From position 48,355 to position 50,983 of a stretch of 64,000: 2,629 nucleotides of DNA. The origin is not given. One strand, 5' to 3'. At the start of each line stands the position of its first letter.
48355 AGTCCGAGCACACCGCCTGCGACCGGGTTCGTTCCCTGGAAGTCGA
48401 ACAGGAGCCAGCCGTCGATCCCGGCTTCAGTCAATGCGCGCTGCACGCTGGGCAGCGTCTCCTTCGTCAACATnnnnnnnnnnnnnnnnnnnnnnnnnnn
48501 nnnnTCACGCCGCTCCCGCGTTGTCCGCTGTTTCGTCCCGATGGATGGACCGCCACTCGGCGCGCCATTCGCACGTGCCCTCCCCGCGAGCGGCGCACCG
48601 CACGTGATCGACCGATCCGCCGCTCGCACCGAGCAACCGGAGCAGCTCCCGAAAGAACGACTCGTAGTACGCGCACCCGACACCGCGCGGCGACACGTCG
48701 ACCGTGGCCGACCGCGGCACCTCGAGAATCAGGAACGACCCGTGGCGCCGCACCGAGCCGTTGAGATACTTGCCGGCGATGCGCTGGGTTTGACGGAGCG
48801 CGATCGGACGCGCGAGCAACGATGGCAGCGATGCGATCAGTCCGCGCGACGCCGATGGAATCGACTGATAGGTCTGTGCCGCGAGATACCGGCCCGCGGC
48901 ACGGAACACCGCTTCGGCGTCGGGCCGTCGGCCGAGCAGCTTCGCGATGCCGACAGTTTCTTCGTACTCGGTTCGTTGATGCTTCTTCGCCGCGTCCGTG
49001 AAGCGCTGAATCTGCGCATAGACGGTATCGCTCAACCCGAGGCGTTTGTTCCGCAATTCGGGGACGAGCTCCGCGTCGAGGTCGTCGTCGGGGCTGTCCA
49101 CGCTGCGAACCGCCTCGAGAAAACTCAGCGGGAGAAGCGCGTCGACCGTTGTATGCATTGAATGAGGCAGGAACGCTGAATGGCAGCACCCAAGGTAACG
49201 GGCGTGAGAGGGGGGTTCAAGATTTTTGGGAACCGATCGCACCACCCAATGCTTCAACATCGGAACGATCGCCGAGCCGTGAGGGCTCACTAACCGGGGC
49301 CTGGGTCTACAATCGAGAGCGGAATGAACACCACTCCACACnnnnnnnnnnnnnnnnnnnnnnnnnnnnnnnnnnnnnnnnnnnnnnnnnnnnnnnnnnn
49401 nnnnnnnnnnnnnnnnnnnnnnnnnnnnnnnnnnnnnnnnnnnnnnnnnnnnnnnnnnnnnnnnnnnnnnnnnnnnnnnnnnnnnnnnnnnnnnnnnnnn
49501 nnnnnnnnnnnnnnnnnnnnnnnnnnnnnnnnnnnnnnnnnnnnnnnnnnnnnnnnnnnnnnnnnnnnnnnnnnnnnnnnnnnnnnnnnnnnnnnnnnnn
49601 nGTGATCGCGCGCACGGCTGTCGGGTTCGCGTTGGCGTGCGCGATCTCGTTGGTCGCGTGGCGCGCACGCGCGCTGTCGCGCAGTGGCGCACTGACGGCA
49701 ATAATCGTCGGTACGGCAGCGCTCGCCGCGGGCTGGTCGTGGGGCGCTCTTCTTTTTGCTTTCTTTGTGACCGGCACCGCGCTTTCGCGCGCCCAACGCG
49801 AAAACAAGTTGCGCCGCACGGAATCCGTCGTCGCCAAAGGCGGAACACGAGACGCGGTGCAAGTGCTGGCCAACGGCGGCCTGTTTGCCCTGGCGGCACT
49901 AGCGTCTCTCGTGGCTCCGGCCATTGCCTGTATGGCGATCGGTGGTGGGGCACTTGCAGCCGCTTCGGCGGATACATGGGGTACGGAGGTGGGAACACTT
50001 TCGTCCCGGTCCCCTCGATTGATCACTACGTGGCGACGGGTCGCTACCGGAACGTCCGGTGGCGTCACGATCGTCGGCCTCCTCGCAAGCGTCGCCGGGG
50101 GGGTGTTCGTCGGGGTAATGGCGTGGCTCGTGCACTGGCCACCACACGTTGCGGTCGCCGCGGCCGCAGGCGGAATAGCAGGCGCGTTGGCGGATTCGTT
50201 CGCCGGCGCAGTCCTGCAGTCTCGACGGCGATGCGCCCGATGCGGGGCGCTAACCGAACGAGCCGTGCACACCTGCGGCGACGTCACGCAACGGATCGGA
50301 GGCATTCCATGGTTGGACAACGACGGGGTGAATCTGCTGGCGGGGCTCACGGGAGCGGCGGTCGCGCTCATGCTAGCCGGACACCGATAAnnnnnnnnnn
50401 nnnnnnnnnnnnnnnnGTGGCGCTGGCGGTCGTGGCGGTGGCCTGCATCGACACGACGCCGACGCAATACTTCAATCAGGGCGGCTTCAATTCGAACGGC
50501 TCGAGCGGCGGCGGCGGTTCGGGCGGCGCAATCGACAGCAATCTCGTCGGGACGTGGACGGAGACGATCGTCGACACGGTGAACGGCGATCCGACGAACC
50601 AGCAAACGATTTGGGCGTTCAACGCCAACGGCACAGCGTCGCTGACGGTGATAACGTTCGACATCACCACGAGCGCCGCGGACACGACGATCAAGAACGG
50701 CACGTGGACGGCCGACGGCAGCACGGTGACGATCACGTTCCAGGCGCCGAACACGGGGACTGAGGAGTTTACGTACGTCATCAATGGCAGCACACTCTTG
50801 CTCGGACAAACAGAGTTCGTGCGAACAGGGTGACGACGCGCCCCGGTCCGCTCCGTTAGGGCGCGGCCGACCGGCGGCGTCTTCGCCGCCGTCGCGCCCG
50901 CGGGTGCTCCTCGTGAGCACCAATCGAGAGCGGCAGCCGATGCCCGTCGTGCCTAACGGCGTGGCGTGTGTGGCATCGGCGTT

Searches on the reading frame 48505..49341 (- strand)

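Call 7: search_protein_families(library=pfam, proteins=[window:48505-49341:-], max_evalue=0.001)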
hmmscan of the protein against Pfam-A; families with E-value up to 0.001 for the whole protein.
window:48505-49341:- (278 aa): 0 families

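Call 30: search_protein_families(library=pfam, proteins=[window:48505-49341:-], max_evalue=0.01)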
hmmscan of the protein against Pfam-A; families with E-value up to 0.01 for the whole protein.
window:48505-49341:- (278 aa): 0 families

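Call 113: search_protein_families(library=pfam, proteins=[window:48505-49341:-], max_evalue=5)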
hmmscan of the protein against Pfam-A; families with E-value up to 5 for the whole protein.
window:48505-49341:- (278 aa): 1 family
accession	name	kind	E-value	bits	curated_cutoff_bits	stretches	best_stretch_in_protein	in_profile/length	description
PF02830.23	V4R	-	0.012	16.1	31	1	223-261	22-60/62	V4R domain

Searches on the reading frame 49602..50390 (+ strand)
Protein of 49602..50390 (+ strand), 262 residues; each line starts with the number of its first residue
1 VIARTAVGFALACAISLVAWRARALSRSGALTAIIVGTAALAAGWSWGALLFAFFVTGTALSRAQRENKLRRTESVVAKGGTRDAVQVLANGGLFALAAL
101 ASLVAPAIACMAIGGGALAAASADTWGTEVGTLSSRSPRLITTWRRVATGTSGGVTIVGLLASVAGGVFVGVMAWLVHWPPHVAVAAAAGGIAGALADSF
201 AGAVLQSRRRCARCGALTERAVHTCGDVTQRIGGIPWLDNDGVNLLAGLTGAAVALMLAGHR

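Call 3: search_protein_families(library=pfam, proteins=[window:49602-50390:+], max_evalue=0.01)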
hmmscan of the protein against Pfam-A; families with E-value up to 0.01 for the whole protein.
window:49602-50390:+ (262 aa): 1 family
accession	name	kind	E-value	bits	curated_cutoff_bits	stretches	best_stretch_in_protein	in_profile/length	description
PF01940.21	DUF92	-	2.7e-62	210.8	27.5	1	11-252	2-251/251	Integral membrane protein DUF92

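Call 4: search_protein_families(library=ncbifam, proteins=[window:49602-50390:+], max_evalue=0.01)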
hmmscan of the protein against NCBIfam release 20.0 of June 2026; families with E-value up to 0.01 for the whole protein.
window:49602-50390:+ (262 aa): 1 family
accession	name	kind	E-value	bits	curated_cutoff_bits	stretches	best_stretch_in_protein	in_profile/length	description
TIGR00297.1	TIGR00297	hypoth_equivalog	1.9e-36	126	205.85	1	9-209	8-211/237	TIGR00297 family protein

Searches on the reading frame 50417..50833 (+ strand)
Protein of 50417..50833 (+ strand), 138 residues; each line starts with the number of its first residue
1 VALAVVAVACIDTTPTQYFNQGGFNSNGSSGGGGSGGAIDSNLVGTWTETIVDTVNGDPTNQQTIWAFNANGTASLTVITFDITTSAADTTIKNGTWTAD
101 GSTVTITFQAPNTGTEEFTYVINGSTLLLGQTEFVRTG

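Call 30: search_protein_families(library=pfam, proteins=[window:50417-50833:+], max_evalue=0.01)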
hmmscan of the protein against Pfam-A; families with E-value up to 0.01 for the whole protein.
window:50417-50833:+ (138 aa): 2 families
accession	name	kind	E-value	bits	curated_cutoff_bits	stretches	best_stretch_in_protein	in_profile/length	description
PF13648.12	Lipocalin_4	-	5.2e-08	34.1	22.4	1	43-127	1-87/89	Lipocalin-like domain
PF18692.7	DUF5640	-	1.7e-06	28.3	28.5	1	42-131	2-72/85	Family of unknown function (DUF5640)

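Call 113: search_protein_families(library=pfam, proteins=[window:50417-50833:+], max_evalue=5)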
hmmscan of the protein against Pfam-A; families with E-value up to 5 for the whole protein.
window:50417-50833:+ (138 aa): 4 families
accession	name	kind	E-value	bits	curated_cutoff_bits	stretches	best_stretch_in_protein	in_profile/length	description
PF13648.12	Lipocalin_4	-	5.2e-08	34.1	22.4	1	43-127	1-87/89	Lipocalin-like domain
PF18692.7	DUF5640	-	1.7e-06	28.3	28.5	1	42-131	2-72/85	Family of unknown function (DUF5640)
PF15891.11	Nuc_deoxyri_tr2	-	0.071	13.9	30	1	46-105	40-99/105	Nucleoside 2-deoxyribosyltransferase like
PF19986.4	DUF6422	-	0.12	13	25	1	15-61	44-90/94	Family of unknown function (DUF6422)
